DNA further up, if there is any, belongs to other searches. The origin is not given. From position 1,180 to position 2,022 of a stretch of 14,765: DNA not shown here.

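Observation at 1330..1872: Leaderless wHTH-like gene heading the operon; its stop is buried in the signal-peptide gene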

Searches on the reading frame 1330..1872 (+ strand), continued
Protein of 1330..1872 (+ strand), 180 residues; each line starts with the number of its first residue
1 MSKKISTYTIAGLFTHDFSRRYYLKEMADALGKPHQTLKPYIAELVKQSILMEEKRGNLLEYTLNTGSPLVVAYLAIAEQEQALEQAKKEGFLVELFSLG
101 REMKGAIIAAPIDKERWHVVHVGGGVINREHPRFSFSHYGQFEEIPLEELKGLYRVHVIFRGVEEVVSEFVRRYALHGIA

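Call 30: predict_structure(alignment_id=A2)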
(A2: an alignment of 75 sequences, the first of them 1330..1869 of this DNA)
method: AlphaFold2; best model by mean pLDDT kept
length: 180 residues; sequences in the alignment: 75
mean_pLDDT: 72.4   pTM: 0.67
mean pLDDT of the five models: 72.4, 72.3, 71.0, 70.8, 70.6
residues with pLDDT >= 90: 69; 70-90: 39; 50-70: 23; < 50: 49
segments of 3 or more residues with pLDDT < 50: 95-138
pLDDT, mean of each block of 10 residues (from residue 1): 86 92 97 96 98 97 95 92 82 48 37 35 31 44 68 55 78 72
secondary structure, 60 per line:
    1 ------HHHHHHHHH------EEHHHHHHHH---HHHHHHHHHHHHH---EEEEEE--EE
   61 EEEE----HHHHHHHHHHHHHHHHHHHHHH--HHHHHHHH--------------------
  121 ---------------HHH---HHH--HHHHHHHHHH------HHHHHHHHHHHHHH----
elements in order: H7-15 H24-31 H35-47 E51-56 E59-64 H69-90 H93-100 H147-156 H163-176
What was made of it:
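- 1348..1521 (+): Winged helix-turn-helix (residues 7-64); recognition helix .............. AF2 pLDDT >90 (call 30).
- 1612..1743 (+): Eroded nucleotidyltransferase core (residues 95-138). GS has become AA/AP or GR, DxD has become RxH or PxD depending on the alignment, with deletions of ~13 and ~8 residues and a 5-residue insertion. pLDDT <50 and no secondary structure (call 30).
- On wHTH-MNT fusion family (DPANN; Pfam PF18765/PF01909 C-domain; PADLOC PDC-M05A-like): AF2 pLDDT <50 for residues 95-138 (call 30).
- On MarR/ArsR-type wHTH transcription factors: AF2 pLDDT >90 for residues 7-64 (call 30).
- The middle of the protein is unfoldable (call 30). There is no pocket or fold prediction for residues 95-138 (call 30).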

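Call 34: fold_search(model_id=the predicted structure, library=pdb)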
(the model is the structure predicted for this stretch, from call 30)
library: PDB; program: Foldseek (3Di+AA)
matches with E <= 10: 1570; with E <= 0.001: 0
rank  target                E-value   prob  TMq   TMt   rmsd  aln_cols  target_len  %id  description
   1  5jls                  1.1e-03  1.00  0.36  0.46   6.9       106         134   19  Crystal Structure of Adhesin competence repressor (AdcR) from Streptococcus pyogenes (C-terminally His tagged) (released 2017-05-03)
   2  5k5q_C                2.2e-03  1.00  0.35  0.64   4.5       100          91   22  Structure of AspA-DNA complex: novel centromere bindng protein-centromere complex (released 2016-06-01)
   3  5k5q_B                2.3e-03  1.00  0.33  0.59   5.3        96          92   16  Structure of AspA-DNA complex: novel centromere bindng protein-centromere complex (released 2016-06-01)
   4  5yhy                  4.0e-03  1.00  0.35  0.42   6.6       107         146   16  Structure of Lactococcus lactis ZitR, C30S mutant (released 2017-12-06)
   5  4nb5_A                4.0e-03  1.00  0.30  0.36  10.6       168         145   15  Crystal Structure of a transcriptional regulator (released 2014-04-23)
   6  6uvu_B                4.3e-03  1.00  0.37  0.56   3.4        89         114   17  Crystal structure of the AntR antimony-specific transcriptional repressor (released 2020-11-04)
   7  4rs8_A                4.3e-03  1.00  0.32  0.62   5.3        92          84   16  Apo structure of novel pNOB8 plasmid centromere binding protein (released 2015-09-16)
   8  4nb5_C                4.5e-03  1.00  0.29  0.35  11.5       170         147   16  Crystal Structure of a transcriptional regulator (released 2014-04-23)
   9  1r1u_A                4.8e-03  1.00  0.33  0.59   3.6        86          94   12  Crystal structure of the metal-sensing transcriptional repressor CzrA from Staphylococcus aureus in the apo-form (released 2004-05-18)
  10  4rs8_B                5.1e-03  1.00  0.33  0.65   4.5        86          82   17  Apo structure of novel pNOB8 plasmid centromere binding protein (released 2015-09-16)
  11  5yhx_A                5.3e-03  1.00  0.33  0.40   9.6       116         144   14  Structure of Lactococcus lactis ZitR, wild type (released 2017-12-06)
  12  5jlu                  5.6e-03  1.00  0.37  0.46   4.7       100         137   19  Crystal Structure of Adhesin competence repressor (AdcR) from Streptococcus pyogenes (released 2017-05-03)
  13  4hw0_C                5.6e-03  1.00  0.36  0.62   4.6        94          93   17  Crystal structure of Sso10a-2, a DNA-binding protein from Sulfolobus solfataricus (released 2013-10-30)
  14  4hw0_A                5.6e-03  1.00  0.36  0.59   4.4        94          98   18  Crystal structure of Sso10a-2, a DNA-binding protein from Sulfolobus solfataricus (released 2013-10-30)
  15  5yhz                  5.6e-03  1.00  0.34  0.41   7.9       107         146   14  Structure of Lactococcus lactis ZitR, E41A mutant (released 2017-12-06)
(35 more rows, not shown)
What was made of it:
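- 1348..1521 (+): Foldseek matches MarR/ArsR/AspA/Sso10a (call 34).
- On MarR/ArsR-type wHTH transcription factors: Foldseek hits at probability 1.0 to AdcR, CzrA, SmtB, AspA and Sso10a (call 34).
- Closest known: MarR / ArsR-SmtB / PadR-like wHTH regulators with a C-terminal helix. Same: Fold of residues 1-90: three-helix bundle, beta-hairpin wing and long helix (Foldseek probability 1.0, TM normalised to target up to 0.65; call 34).
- Checked: The wHTH N-terminus is confirmed: H-H-H-strand-strand at residues 7-64 with pLDDT >90 (call 30), and Foldseek matches to MarR/ArsR-SmtB/AspA/Sso10a at probability 1.0 (call 34).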

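Call 37: find_related_loci(query=A3, collection=genome_contigs, flank=3000)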
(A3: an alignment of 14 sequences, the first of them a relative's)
Query A3 (205 aa) in genome_contigs; peptide patterns used: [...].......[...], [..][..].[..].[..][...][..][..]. (x = any residue, [..] = any of these).
600 stretches matched a pattern (row limit reached: there are more); 186 encode a relative of the query (tblastn E <= 1e-3); the best 80 are kept; 80 distinct loci.
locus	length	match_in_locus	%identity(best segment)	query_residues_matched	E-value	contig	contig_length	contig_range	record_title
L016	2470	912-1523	57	1-204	2e-79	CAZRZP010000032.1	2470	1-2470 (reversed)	MAG TPA_asm: uncultured Methanosarcinales archaeon isolate SRP200020_co5_201 genome assembly, contig: NODE_68796_length_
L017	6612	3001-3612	57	1-204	7e-77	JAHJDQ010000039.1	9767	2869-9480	MAG: Nanoarchaeota archaeon isolate Modern_marine.mb.67 Modern_marine.mb.67_k141_407232, whole genome shotgun sequence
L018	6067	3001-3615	58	1-205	8e-76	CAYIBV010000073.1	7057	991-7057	MAG TPA_asm: uncultured Methanosarcinales archaeon isolate ERP119705_co19_921 genome assembly, contig: NODE_13556_length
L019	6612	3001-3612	58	1-204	8e-76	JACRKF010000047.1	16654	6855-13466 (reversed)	MAG: Candidatus Woesearchaeota archaeon isolate NC_groundwater_1848_Pr3_B-0.1um_32_11 SR-2_scaffold_141_3572318, whole g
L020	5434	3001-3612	57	1-204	3e-75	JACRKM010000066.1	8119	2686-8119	MAG: Candidatus Woesearchaeota archaeon isolate NC_groundwater_1855_Pr3_B-0.1um_47_8 SR-2_scaffold_141_1720464, whole ge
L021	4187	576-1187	55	1-204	1e-74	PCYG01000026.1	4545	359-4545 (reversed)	MAG: Candidatus Woesearchaeota archaeon CG10_big_fil_rev_8_21_14_0_10_32_24 CG10_8_21_14_0.10_scaffold_23188_c, whole ge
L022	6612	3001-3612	57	1-204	1e-74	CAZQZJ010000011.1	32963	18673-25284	MAG TPA_asm: uncultured Methanosarcinales archaeon isolate binchicken_co248_369 genome assembly, contig: NODE_1085_lengt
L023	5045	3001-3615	58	1-205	2e-74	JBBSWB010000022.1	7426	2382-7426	MAG: Nanoarchaeota archaeon isolate H41-bin204_1 H41_bin204_1_000000000022, whole genome shotgun sequence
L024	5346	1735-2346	57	1-204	1e-74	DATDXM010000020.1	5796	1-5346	MAG TPA_asm: Candidatus Nanoarchaeia archaeon isolate SMAG_U8139 k141_20316, whole genome shotgun sequence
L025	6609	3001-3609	57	1-203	1e-73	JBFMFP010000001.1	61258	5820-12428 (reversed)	MAG: Nanoarchaeota archaeon isolate MAG274 MAG274_1, whole genome shotgun sequence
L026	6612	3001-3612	56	1-204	2e-73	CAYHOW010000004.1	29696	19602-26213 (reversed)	MAG TPA_asm: Candidatus Woesearchaeota archaeon isolate ERP119705_co14_579 genome assembly, contig: NODE_1202_length_296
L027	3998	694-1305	56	1-204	6e-73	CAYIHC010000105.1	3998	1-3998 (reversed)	MAG TPA_asm: Candidatus Woesearchaeota archaeon isolate ERP119705_co20_126 genome assembly, contig: NODE_36753_length_39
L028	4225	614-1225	52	1-204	8e-73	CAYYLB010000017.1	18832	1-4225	MAG TPA_asm: uncultured Methanosarcinales archaeon isolate binchicken_co38_1359 genome assembly, contig: NODE_6169_lengt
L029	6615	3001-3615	54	1-205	4e-72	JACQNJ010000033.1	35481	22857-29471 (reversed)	MAG: Candidatus Woesearchaeota archaeon isolate NC_groundwater_1252_Ag_S-0.1um_33_315 S_p1_S3_coassembly_k141_2374716, w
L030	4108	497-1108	54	1-204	9e-72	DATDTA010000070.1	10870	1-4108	MAG TPA_asm: Candidatus Nanoarchaeia archaeon isolate SMAG_U8017 k141_730030, whole genome shotgun sequence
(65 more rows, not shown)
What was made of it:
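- Tried and rejected: It was repeated with the tighter alignment A3 (call 37).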

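Call 57: search_solved_structures(query=A3, max_evalue=0.01, show_alignments=2)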
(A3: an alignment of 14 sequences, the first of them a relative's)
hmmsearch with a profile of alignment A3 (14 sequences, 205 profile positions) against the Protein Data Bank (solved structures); distinct sequences matched with E-value up to 0.01: 2.
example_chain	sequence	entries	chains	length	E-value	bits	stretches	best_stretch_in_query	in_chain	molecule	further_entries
5yep_A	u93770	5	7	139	0.00015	24.6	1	87-134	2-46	Toxin-antitoxin system antidote Mnt family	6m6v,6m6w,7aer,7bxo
6m6u_A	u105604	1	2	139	0.007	19.1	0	87-133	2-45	Toxin-antitoxin system antitoxin MntA family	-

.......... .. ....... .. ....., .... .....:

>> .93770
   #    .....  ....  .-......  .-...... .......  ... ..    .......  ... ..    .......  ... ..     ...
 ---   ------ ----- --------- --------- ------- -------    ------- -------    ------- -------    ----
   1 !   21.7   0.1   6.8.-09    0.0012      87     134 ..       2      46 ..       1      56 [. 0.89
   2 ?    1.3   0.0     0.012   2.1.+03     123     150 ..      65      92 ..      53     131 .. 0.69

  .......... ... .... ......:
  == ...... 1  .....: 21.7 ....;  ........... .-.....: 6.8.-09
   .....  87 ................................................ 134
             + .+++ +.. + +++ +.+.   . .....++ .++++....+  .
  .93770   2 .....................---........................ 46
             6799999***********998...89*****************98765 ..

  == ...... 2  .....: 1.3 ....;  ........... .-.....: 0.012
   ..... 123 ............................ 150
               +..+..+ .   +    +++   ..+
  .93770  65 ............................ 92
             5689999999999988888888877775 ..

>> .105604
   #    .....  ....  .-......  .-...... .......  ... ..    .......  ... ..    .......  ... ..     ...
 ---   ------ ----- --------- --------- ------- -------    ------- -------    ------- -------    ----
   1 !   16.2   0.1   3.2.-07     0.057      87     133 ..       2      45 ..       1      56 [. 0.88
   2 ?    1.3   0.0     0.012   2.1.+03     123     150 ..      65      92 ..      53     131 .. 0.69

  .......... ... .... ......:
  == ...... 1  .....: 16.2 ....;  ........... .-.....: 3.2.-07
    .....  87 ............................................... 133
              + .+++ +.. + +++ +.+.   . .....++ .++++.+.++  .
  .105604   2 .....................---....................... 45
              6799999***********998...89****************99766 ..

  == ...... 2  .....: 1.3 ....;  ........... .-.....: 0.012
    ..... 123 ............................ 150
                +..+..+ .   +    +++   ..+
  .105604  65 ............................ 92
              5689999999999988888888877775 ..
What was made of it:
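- The family profile's best PDB hit is the MntA antitoxin 5yep/6m6v (call 57).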

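Call 60: list_cluster_members(proteins=[window:1330-1869:+])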
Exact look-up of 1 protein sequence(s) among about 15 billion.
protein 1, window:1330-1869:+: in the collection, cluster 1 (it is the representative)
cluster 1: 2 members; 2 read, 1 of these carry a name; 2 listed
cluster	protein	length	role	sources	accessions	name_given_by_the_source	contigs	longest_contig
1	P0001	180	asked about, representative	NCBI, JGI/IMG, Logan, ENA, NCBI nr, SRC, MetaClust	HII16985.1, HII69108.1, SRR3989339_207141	TPA: hypothetical protein HA361_03670 [Candidatus Woesearchaeota archaeon] | hypothetical protein [Candidatus Woesearchaeota archaeon] | \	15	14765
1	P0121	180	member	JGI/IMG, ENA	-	-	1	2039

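Call 62: search_protein_families(library=padloc, proteins=[window:1330-1869:+, L011:788-1252:+], max_evalue=0.01)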
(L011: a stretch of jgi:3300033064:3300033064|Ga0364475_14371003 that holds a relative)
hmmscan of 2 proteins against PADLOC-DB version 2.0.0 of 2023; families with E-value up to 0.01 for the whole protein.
window:1330-1869:+ (180 aa): 2 families
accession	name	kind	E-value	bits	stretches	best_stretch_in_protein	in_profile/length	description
PDLC04368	PDC-M05A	-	0.00075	17.4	1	13-80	22-88/201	-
PDLC01434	CasR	-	0.0059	14.5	1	22-63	142-183/191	"CAS-I,CAS-II,CAS-III,CAS-IV,CAS-V,CAS-VI; associated_signaling"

L011:788-1252:+ (155 aa): 1 family
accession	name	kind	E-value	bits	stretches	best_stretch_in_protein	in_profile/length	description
PDLC03433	REase_II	-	0.0052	14.4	1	80-125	92-136/272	Type II restriction enzyme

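Call 63: search_protein_families(library=padloc, proteins=[P0044, P0025, P0062, P0075, L012:5602-6111:+, L014:5563-6120:+, L014:9167-9673:+], max_evalue=0.001)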
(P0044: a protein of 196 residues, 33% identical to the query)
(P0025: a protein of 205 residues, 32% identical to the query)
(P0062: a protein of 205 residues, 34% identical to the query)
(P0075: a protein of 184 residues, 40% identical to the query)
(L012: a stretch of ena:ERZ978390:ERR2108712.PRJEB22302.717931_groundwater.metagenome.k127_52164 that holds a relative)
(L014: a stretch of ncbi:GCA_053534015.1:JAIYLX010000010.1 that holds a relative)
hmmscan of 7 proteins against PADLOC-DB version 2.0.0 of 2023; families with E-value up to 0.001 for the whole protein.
P0044 (196 aa): 2 families
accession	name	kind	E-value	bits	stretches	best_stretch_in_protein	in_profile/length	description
PDLC04368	PDC-M05A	-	1.4e-10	39.4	1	6-151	14-157/201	-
PDLC04903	PDC-S09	-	0.00014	20.1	1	108-145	28-68/108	-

P0025 (205 aa): 9 families
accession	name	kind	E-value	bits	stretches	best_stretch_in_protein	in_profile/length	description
PDLC04368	PDC-M05A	-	5.4e-18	63.6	1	6-190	12-191/201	-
PDLC04369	PDC-M05A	-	1e-09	36.3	1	109-191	104-188/201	-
PDLC04903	PDC-S09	-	7.7e-08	30.6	1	108-165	26-90/108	-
PDLC04372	PDC-M05A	-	1e-07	30.3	1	112-189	80-159/167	-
PDLC04906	PDC-S09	-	5e-07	28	1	96-138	12-54/98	-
PDLC04902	PDC-S09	-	7.2e-06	24.2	1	109-155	22-68/97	-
PDLC04904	PDC-S09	-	3.5e-05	22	1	108-142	25-59/104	-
PDLC04907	PDC-S09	-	0.00019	19.5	1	96-133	15-52/114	-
PDLC04778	PDC-M70A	-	0.00029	18.3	1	62-153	5-94/355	-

P0062 (205 aa): 9 families
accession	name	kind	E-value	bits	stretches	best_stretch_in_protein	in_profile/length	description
PDLC04368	PDC-M05A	-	6.1e-15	53.6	1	10-185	16-186/201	-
PDLC04369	PDC-M05A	-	1.2e-06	26.3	1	96-185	93-182/201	-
PDLC04906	PDC-S09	-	1.2e-05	23.6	1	95-131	11-47/98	-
PDLC04903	PDC-S09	-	2.2e-05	22.7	1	106-152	24-70/108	-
PDLC01438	Csa3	-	4.5e-05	21.6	1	7-128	148-251/305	"CAS-I,CAS-II,CAS-III,CAS-IV,CAS-V,CAS-VI; associated_signaling"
PDLC04372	PDC-M05A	-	5.2e-05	21.6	1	112-185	80-155/167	-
PDLC04902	PDC-S09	-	0.00014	20.2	1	108-135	21-48/97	-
PDLC04907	PDC-S09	-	0.00033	18.7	1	97-133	16-52/114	-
PDLC04904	PDC-S09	-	0.00058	18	0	109-132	26-49/104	-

P0075 (184 aa): 14 families
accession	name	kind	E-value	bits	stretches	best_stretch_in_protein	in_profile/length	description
PDLC04368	PDC-M05A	-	3e-11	41.5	1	15-143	24-149/201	-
PDLC01858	CARF3--CARF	-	1.6e-06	26.2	1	6-54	143-191/204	-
PDLC01848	CARF3--CARF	-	3.2e-06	25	1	5-55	135-184/197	-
PDLC04904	PDC-S09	-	4.7e-06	24.8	1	91-157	12-82/104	-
PDLC04906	PDC-S09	-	5.3e-06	24.7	1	107-168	27-91/98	-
PDLC01852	CARF3--CARF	-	6.6e-06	24.2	1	15-60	152-197/208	-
PDLC01438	Csa3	-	3.4e-05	22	1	9-158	150-267/305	"CAS-I,CAS-II,CAS-III,CAS-IV,CAS-V,CAS-VI; associated_signaling"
PDLC04903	PDC-S09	-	4.1e-05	21.8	1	106-163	28-83/108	-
PDLC04902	PDC-S09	-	6.6e-05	21.2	1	95-145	12-63/97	-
PDLC01434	CasR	-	0.00018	19.4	1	11-58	132-179/191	"CAS-I,CAS-II,CAS-III,CAS-IV,CAS-V,CAS-VI; associated_signaling"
PDLC04372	PDC-M05A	-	0.00021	19.6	0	3-69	87-152/167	-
PDLC01268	CasR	-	0.0005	18.1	1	11-57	128-173/179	"CAS-I,CAS-II,CAS-III,CAS-IV,CAS-V,CAS-VI; associated_signaling"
PDLC04907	PDC-S09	-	0.00079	17.5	0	94-135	17-58/114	-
PDLC01860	CARF3--CARF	-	0.00092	17.4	0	19-63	156-200/210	-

L012:5602-6111:+ (170 aa): 0 families

L014:5563-6120:+ (186 aa): 0 families

L014:9167-9673:+ (169 aa): 0 families
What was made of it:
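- Closest known: wHTH-MNT proteins of DPANN and other archaea. Different: PADLOC PDC-M05A matches only residues 13-80 (E 7.5e-4), whereas intact relatives match over the full length (E up to 5e-18) (calls 62, 63).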

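Call 68: predict_structure(alignment_id=A4)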
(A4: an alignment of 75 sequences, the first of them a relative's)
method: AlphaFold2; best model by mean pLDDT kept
length: 196 residues; sequences in the alignment: 75
mean_pLDDT: 95.1   pTM: 0.88
mean pLDDT of the five models: 95.1, 94.5, 93.7, 93.7, 93.6
residues with pLDDT >= 90: 181; 70-90: 13; 50-70: 2; < 50: 0
segments of 3 or more residues with pLDDT < 50: none
pLDDT, mean of each block of 10 residues (from residue 1): 87 96 97 96 98 96 96 97 95 96 98 85 91 96 95 97 97 97 97 92
secondary structure, 60 per line:
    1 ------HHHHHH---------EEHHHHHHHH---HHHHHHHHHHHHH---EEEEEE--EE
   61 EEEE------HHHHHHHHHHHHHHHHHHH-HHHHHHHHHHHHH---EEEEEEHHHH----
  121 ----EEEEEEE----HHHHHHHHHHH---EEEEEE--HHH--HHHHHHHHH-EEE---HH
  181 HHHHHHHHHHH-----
elements in order: H7-12 H24-31 H35-47 E51-56 E59-64 H71-89 H91-103 E107-112 H113-116 E125-131 H136-146 E150-155 H163-171 E173-175 H179-191

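Call 70: fold_search(model_id=the predicted structure, library=pdb)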
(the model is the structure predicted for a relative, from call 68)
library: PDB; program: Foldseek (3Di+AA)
matches with E <= 10: 1601; with E <= 0.001: 0
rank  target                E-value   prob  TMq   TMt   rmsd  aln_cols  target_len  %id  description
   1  5bpd_B                1.7e-03  0.91  0.27  0.21  31.8       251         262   13  Structure of TrmBL2, an archaeal chromatin protein, shows a novel mode of DNA binding. (released 2015-09-02)
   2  6m6u_A                1.8e-03  1.00  0.37  0.55   4.0       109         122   10  Crystal structure the toxin-antitoxin MntA-HpeT mutant-D39ED41E (released 2020-09-30)
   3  6m6w_F                3.0e-03  1.00  0.36  0.53   4.5       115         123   15  Crystal structure the toxin-antitoxin MntA-HpeT mutant-Y104A (released 2020-09-30)
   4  2nyx_B                4.0e-03  1.00  0.31  0.39   8.4       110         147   13  Crystal structure of RV1404 from Mycobacterium tuberculosis (released 2006-12-05)
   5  5y6i_B                4.0e-03  0.99  0.28  0.24  10.4       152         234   14  Crystal structure of Pseudomonas aeruginosa HmgR (released 2018-08-15)
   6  5box_A                4.5e-03  0.84  0.27  0.21  31.7       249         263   12  Structure of TrmBL2, an archaeal chromatin protein, shows a novel mode of DNA binding. (released 2015-09-02)
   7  2g7u_A                4.7e-03  0.90  0.30  0.24  13.5       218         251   12  2.3 A structure of putative catechol degradative operon regulator from Rhodococcus sp. RHA1 (released 2006-04-04)
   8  3f3x                  5.0e-03  1.00  0.34  0.46   8.9       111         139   14  Crystal structure of the transcriptional regulator BldR from Sulfolobus Solfataricus (released 2009-05-05)
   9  2ia2_C                5.0e-03  0.97  0.25  0.21   9.3       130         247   17  The crystal structure of a putative transcriptional regulator RHA06195 from Rhodococcus sp. RHA1 (released 2006-10-10)
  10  8xeh_E                5.3e-03  1.00  0.33  0.55   4.2        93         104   20  Crystal structure of HEPN-MNT complex (released 2024-12-18)
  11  5bqt_B                6.3e-03  0.75  0.25  0.20  30.7       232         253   15  Structure of TrmBL2, an archaeal chromatin protein, shows a novel mode of DNA binding. (released 2015-09-02)
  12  5tjj_A                6.7e-03  1.00  0.29  0.23   8.8       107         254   14  Crystal structure of IcIR transcriptional regulator from Alicyclobacillus acidocaldarius (released 2016-10-26)
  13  9e6a_D                7.1e-03  0.99  0.29  0.24   8.6       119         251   11  Pseudomonas putida KT2440 IclR-type transcription factor (PP_2609) (released 2025-11-12)
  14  5jls                  7.5e-03  1.00  0.37  0.51   3.7        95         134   14  Crystal Structure of Adhesin competence repressor (AdcR) from Streptococcus pyogenes (C-terminally His tagged) (released 2017-05-03)
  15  8a39_AP1              7.5e-03  0.96  0.30  0.20  14.6       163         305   13  Crystal Structure of PaaX from Escherichia coli W (released 2023-07-05)
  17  1no5_B                8.0e-03  1.00  0.33  0.58   3.8        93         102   16  Structure of HI0073 from Haemophilus influenzae, the nucleotide binding domain of the HI0073/HI0074 two protein nucleo (released 2004-03-16)
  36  1no5_A                1.3e-02  1.00  0.34  0.61   4.0        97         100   15  Structure of HI0073 from Haemophilus influenzae, the nucleotide binding domain of the HI0073/HI0074 two protein nucleo (released 2004-03-16)
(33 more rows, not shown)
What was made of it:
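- Closest known: MntA/HepT type VII toxin-antitoxin. Same: The family's MNT domain is the nearest sequence and fold relative of MntA (calls 57, 70).
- (4) With the same MSA, P0044 folds at pLDDT 95 into wHTH+MNT and matches MntA, 8xeh and 1no5 (calls 68, 70).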

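Call 83: find_related_loci(query=window:1330-1869:+, collection=viral_contigs, flank=5000)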
Query window:1330-1869:+ (180 aa) in viral_contigs; peptide patterns used: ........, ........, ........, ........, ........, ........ (x = any residue, [..] = any of these).
46 stretches matched a pattern, but none encodes a relative of the query by tblastn (E <= 1e-3).

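Call 84: search_dna_similar(query=window:1330-1869:+, collection=phages, mode=protein, max_evalue=0.001)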
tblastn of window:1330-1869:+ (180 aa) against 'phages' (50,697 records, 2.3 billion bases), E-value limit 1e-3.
No match.
